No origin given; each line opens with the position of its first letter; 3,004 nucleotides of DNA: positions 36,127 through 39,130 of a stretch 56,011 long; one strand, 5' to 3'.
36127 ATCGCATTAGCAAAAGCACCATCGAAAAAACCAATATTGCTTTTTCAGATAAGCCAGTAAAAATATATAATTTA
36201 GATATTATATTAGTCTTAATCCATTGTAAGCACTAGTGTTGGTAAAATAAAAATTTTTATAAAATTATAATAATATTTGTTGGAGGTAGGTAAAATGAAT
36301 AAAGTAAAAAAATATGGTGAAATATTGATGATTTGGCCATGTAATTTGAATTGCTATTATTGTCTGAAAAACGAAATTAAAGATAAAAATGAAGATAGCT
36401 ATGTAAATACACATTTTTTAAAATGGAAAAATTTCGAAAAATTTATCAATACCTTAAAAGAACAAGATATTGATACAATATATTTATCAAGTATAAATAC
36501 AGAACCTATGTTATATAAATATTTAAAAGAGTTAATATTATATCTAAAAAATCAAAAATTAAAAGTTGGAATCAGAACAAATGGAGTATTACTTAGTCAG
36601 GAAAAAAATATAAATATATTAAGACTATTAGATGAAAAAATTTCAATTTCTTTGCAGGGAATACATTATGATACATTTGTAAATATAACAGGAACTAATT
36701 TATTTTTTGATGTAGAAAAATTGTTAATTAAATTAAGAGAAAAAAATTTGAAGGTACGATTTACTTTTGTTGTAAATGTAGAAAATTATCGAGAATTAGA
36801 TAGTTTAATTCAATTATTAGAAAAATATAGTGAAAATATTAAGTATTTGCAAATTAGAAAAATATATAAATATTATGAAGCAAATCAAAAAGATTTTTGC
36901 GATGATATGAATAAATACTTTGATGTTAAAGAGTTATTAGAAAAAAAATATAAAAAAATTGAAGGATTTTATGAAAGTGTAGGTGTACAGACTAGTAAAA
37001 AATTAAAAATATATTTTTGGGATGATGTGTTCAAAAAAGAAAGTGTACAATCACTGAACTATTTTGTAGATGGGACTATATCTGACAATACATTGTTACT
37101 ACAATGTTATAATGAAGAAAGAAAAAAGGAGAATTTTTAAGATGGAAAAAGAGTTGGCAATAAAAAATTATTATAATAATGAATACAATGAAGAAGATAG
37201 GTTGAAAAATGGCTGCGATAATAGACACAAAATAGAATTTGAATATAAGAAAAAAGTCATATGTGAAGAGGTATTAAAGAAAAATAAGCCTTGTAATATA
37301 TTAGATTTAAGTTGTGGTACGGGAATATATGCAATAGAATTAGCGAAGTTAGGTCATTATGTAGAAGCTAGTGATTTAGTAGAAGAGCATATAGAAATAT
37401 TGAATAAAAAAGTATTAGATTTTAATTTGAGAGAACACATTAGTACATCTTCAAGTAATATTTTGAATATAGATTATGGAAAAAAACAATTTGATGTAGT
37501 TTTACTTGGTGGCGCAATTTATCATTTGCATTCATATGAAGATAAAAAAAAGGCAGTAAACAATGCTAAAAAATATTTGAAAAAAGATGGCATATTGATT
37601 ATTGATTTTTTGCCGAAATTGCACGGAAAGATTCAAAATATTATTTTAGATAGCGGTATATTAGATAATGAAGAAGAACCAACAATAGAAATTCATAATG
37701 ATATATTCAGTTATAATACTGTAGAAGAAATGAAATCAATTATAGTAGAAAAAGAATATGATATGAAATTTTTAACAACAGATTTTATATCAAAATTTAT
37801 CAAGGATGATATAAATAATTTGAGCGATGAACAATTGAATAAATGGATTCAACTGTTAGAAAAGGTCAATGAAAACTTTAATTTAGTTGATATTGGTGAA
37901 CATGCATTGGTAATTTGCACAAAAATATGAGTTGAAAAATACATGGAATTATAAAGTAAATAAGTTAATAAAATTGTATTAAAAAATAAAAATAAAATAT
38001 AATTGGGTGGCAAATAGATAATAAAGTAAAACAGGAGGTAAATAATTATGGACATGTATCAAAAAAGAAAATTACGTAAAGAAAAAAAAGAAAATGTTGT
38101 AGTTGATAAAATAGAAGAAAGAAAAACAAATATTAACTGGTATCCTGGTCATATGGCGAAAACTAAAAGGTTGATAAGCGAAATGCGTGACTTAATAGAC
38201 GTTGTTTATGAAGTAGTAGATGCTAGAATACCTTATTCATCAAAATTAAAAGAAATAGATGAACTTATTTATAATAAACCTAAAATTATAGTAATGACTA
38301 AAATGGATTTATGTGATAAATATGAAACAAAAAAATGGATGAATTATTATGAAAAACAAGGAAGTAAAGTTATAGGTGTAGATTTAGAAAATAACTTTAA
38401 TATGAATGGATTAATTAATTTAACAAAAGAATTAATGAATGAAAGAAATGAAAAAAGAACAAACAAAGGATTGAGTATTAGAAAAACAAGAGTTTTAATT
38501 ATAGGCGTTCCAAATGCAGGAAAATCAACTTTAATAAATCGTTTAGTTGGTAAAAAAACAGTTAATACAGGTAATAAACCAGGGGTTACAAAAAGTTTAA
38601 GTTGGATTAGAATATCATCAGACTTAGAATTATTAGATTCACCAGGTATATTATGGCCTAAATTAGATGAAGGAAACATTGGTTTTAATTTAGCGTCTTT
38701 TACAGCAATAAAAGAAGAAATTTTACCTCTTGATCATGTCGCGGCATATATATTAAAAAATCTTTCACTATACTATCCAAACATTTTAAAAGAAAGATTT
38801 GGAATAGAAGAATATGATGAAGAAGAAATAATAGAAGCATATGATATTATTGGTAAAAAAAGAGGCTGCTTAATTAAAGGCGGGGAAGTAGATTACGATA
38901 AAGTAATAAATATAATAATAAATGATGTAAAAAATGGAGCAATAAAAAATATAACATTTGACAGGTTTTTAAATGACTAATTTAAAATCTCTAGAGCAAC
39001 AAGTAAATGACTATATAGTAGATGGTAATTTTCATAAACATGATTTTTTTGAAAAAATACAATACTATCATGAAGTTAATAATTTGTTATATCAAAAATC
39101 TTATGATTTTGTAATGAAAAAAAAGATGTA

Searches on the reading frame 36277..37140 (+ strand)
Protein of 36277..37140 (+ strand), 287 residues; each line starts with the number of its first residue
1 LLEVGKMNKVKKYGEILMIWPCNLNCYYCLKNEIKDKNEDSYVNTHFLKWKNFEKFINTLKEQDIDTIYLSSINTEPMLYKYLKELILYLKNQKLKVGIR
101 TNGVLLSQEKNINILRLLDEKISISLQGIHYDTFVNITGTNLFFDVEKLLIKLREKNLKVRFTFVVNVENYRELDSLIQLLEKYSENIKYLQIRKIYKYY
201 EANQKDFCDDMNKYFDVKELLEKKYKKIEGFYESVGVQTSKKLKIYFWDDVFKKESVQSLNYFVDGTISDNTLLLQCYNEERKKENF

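Call 3: search_protein_families(library=pfam, proteins=[window:36277-37140:+], max_evalue=0.01)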
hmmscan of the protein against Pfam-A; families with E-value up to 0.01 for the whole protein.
window:36277-37140:+ (287 aa): 1 family
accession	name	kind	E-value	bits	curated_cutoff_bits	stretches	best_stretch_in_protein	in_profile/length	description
PF04055.27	Radical_SAM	-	3.8e-14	53.6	29.5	1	22-181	7-166/166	Radical SAM superfamily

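Call 4: search_protein_families(library=ncbifam, proteins=[window:36277-37140:+], max_evalue=0.01)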
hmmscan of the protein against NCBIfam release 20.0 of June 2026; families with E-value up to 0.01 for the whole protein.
window:36277-37140:+ (287 aa): 33 families (the best 25 are shown)
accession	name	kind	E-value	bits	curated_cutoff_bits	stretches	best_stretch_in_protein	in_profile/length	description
TIGR04317.1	W_rSAM_matur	equivalog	1.2e-18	67.4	380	1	22-213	14-201/349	tungsten cofactor oxidoreductase radical SAM maturase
TIGR02666.1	moaA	equivalog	2.5e-15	56.3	284.05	1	22-212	20-211/336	GTP 3',8-cyclase MoaA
TIGR02668.1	moaA_archaeal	equivalog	9.8e-15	54.3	325.25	1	21-227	19-216/303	GTP 3',8-cyclase MoaA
TIGR04054.1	rSAM_NirJ1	equivalog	5.3e-13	48.3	650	1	21-184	45-200/387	putative heme d1 biosynthesis radical SAM protein NirJ1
TIGR04311.1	rSAM_Geo_metal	subfamily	7.9e-13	48.2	400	1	22-246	13-232/423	radical SAM/SPASM family putative metalloenzyme maturase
NF001199.0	PRK00164.2-1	equivalog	4.3e-12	45.8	231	1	21-229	21-217/308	GTP 3',8-cyclase MoaA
TIGR04546.1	rSAM_ahbC_deAc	equivalog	6.8e-12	44.9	650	1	21-184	48-203/390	12,18-didecarboxysiroheme deacetylase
NF038283.1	viperin_w_prok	equivalog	1.6e-10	40.7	180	1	20-200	10-195/281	viperin family antiviral radical SAM protein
TIGR04051.1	rSAM_NirJ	equivalog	2e-10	40.2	515.45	1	19-191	9-173/354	heme d1 biosynthesis radical SAM protein NirJ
TIGR03962.1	mycofact_rSAM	equivalog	6.6e-10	38.7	265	1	19-194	19-186/339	mycofactocin radical SAM maturase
TIGR04251.1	SCM_rSAM_ScmF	equivalog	2.3e-09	37.1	400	1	21-184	13-172/353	SynChlorMet cassette radical SAM/SPASM protein ScmF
TIGR04133.1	rSAM_w_lipo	hypoth_equivalog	4.1e-09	35.8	425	1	18-233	26-242/350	TIGR04133 family radical SAM/SPASM protein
TIGR04545.1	rSAM_ahbD_hemeb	equivalog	6.9e-09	35.6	500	1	19-183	7-164/339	heme b synthase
NF041298.1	rSAM_mat_DynA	equivalog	3.1e-08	33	450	1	22-193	11-186/356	dynobactin maturation radical SAM/SPASM protein DynA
NF050035.1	rSAM_WgK_link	exception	3.3e-08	32.9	650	1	18-227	15-215/367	radical SAM/SPASM peptide maturase WgkB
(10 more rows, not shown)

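Call 8: search_protein_families(library=padloc, proteins=[window:36277-37140:+], max_evalue=0.01)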
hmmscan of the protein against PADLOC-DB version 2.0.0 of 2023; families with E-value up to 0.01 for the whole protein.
window:36277-37140:+ (287 aa): 2 families
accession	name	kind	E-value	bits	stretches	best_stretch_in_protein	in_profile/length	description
PDLC02903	pVip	-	8.1e-15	53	1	19-214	7-193/257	Viperins not associated with kinases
PDLC02904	pVip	-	3e-11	41.3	1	18-197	9-179/262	Viperins associated with kinases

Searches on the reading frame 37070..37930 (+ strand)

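Call 3: search_protein_families(library=pfam, proteins=[window:37070-37930:+], max_evalue=0.01)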
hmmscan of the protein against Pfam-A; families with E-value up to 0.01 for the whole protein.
window:37070-37930:+ (286 aa): 14 families
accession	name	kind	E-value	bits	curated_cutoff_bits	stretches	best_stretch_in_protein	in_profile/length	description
PF13649.12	Methyltransf_25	-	1.9e-13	51.3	27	1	77-174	1-97/97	Methyltransferase domain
PF08241.18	Methyltransf_11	-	3.6e-13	50.4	21.2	1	78-178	1-95/95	Methyltransferase domain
PF13489.12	Methyltransf_23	-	1.5e-11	44.8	27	1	68-178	17-116/164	Methyltransferase domain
PF13847.12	Methyltransf_31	-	3.4e-11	43.5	27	1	72-179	2-110/145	Methyltransferase domain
PF08242.18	Methyltransf_12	-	3e-09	37.9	30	1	78-176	1-98/98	Methyltransferase domain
PF03848.20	TehB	-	1.5e-07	31.5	20.4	1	67-174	24-128/193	Tellurite resistance protein TehB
PF05401.17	NodS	-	3.6e-07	30.7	24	1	56-178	25-144/201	Nodulation protein S (NodS)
PF01209.24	Ubie_methyltran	-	4.2e-07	30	20.1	1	60-178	36-151/233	ubiE/COQ5 methyltransferase family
PF05175.20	MTS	-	1.3e-06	28.6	23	1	67-178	25-138/170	Methyltransferase small domain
PF10294.15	Methyltransf_16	-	0.00035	20.8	21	1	67-165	40-145/174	Lysine methyltransferase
PF06325.19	PrmA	-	0.0025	17.8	22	0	66-145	156-231/296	Ribosomal protein L11 methyltransferase (PrmA)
PF09445.16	Methyltransf_15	-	0.0036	17.3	22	1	77-133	4-60/165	RNA cap guanine-N2 methyltransferase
PF08003.17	Methyltransf_9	-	0.0053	16.2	23.8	0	73-191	115-229/315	Protein of unknown function (DUF1698)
PF01739.24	CheR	-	0.0081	16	27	0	117-178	113-173/195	CheR methyltransferase, SAM binding domain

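Call 4: search_protein_families(library=ncbifam, proteins=[window:37070-37930:+], max_evalue=0.01)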
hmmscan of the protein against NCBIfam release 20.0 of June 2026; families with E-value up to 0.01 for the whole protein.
window:37070-37930:+ (286 aa): 38 families (the best 25 are shown)
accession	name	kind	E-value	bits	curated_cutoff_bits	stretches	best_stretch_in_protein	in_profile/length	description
NF041820.1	daptide_MTase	equivalog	2e-12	47.1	175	1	72-186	35-150/243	daptide-type RiPP biosynthesis methyltransferase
NF043040.1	corrin_prot_MT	hypoth_equivalog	2.5e-12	46.7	180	1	64-178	34-147/216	corrinoid protein-associated methyltransferase CpaM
NF051855.1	GlySarMtaseBact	equivalog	5.5e-11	42.6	350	1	66-179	46-159/259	glycine/sarcosine N-methyltransferase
TIGR01983.1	UbiG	equivalog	8.3e-11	41.6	102.95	1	59-181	32-154/228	bifunctional 2-polyprenyl-6-hydroxyphenol methylase/3-demethylubiquinol 3-O-methyltransferase UbiG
TIGR01934.1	MenG_MenH_UbiE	subfamily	9.3e-11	41.4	158.35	1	61-182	28-146/223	ubiquinone/menaquinone biosynthesis methyltransferase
TIGR02021.1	BchM-ChlM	equivalog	2e-09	37.2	158.9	1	72-172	51-149/218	magnesium protoporphyrin IX methyltransferase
NF001244.0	PRK00216.1-5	equivalog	6.8e-09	35.4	216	1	62-182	38-158/236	bifunctional demethylmenaquinone methyltransferase/2-methoxy-6-polyprenyl-1,4-benzoquinol methylase UbiE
TIGR00536.1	hemK_fam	subfamily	9.2e-08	31.5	115.5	1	67-143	108-185/286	HemK family protein methyltransferase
NF008992.0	PRK12335.1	equivalog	1.1e-07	31.4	303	1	66-153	112-199/289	SAM-dependent methyltransferase TehB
TIGR03533.1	L3_gln_methyl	equivalog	1.5e-07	31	229.7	1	67-145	115-194/284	50S ribosomal protein L3 N(5)-glutamine methyltransferase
NF052510.1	methyltran_MpqE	exception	3.2e-07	30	335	1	59-177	34-150/234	methyl-plastoquinone biosynthesis methyltransferase MpqE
NF008264.0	PRK11036.1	equivalog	3.4e-07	30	366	1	71-183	42-152/261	tRNA uridine 5-oxyacetic acid(34) methyltransferase CmoM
NF011529.0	PRK14968.1-3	equivalog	3.6e-07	29.8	162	1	67-161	28-118/198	putative methyltransferase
TIGR03534.1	RF_mod_PrmC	equivalog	7e-07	29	199.1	1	67-144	82-160/253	peptide chain release factor N(5)-glutamine methyltransferase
NF040539.1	AST_met_ArsM_2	exception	7.3e-07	29.3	240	1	28-179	15-165/262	putative arsinothricin biosynthesis methyltransferase ArsM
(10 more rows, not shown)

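Call 8: search_protein_families(library=padloc, proteins=[window:37070-37930:+], max_evalue=0.01)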
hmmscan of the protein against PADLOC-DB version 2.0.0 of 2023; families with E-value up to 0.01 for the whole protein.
window:37070-37930:+ (286 aa): 1 family
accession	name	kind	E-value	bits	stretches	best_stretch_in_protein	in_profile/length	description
PDLC04134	mad2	-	6.4e-18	62.8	1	67-182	285-398/492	mads_2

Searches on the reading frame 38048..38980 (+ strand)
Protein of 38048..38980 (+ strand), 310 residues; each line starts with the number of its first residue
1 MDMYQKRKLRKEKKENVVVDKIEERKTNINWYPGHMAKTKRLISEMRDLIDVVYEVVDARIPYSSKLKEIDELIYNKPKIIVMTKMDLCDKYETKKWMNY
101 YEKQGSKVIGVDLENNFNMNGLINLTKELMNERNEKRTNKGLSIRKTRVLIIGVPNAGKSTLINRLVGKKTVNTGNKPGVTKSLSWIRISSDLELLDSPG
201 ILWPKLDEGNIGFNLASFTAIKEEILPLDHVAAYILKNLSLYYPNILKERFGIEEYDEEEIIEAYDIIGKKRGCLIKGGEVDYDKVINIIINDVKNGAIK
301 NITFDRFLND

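Call 8: search_protein_families(library=padloc, proteins=[window:38048-38980:+], max_evalue=0.01)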
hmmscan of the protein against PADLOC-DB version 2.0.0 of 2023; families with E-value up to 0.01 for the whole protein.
window:38048-38980:+ (310 aa): 4 families
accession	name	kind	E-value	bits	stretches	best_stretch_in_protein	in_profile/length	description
PDLC03839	LeoA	-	5.2e-05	20.5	1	144-201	55-113/559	-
PDLC03841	LeoBC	-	0.0004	17.6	1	121-201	55-132/601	-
PDLC01045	Csx3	-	0.0059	13.9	1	78-166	54-127/286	Csx3-AAA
PDLC04140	mad8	-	0.0066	14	0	146-168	27-49/314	mads_8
